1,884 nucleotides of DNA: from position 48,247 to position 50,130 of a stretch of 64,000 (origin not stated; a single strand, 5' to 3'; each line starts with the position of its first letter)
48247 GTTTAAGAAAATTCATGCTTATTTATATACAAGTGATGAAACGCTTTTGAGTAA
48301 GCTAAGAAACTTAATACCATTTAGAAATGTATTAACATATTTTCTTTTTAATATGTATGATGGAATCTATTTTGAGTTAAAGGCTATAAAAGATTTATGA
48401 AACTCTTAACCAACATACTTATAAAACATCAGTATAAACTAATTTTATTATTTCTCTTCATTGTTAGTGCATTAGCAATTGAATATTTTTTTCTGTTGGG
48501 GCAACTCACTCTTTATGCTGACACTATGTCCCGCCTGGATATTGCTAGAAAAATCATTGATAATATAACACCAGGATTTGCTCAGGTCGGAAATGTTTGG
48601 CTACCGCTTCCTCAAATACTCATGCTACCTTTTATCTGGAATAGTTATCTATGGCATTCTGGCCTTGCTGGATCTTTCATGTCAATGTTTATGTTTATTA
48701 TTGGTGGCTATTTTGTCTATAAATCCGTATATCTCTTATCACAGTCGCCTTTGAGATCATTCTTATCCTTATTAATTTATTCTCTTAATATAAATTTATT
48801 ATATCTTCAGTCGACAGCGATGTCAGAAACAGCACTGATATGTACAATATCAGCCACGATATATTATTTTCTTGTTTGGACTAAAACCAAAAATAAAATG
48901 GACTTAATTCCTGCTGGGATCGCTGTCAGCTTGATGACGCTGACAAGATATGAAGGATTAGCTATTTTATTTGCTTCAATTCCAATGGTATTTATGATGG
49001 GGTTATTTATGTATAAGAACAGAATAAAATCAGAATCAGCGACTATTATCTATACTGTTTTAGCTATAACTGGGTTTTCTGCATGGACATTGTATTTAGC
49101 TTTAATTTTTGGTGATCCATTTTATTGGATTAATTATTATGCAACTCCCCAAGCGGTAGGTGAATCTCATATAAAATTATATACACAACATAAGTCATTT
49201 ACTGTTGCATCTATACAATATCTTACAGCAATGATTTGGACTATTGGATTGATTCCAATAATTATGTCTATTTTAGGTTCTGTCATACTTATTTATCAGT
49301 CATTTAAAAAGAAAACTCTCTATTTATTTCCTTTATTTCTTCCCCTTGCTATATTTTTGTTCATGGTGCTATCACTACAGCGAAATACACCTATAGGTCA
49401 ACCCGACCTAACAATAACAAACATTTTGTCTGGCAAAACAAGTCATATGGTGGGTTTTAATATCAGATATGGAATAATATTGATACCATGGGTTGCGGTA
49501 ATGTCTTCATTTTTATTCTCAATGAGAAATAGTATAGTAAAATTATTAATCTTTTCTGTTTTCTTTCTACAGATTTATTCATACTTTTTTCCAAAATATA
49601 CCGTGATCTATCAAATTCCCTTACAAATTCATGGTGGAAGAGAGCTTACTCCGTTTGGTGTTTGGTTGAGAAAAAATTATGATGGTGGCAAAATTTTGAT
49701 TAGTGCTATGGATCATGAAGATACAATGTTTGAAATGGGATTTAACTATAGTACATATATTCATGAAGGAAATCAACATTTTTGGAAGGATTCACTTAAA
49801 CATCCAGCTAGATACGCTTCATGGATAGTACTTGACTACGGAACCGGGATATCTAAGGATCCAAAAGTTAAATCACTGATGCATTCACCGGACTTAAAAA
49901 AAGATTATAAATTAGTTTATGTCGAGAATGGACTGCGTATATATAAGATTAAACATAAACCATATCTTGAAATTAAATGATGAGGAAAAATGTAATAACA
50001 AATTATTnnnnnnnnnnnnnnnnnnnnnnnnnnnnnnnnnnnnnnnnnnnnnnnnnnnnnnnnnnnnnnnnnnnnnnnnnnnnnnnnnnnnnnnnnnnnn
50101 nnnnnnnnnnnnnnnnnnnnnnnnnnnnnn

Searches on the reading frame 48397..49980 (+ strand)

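Call 15: search_protein_families(library=pfam, proteins=[window:48397-49980:+], max_evalue=0.01)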
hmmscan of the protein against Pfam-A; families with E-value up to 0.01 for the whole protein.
window:48397-49980:+ (527 aa): 1 family
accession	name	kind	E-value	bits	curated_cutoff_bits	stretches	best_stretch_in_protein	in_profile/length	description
PF13231.12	PMT_2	-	0.0011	19.7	26.1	1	88-230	20-157/160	Dolichyl-phosphate-mannose-protein mannosyltransferase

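Call 86: search_protein_families(library=ncbifam, proteins=[window:48397-49980:+], max_evalue=0.001)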
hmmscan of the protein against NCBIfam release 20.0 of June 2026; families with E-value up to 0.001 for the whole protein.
window:48397-49980:+ (527 aa): 0 families
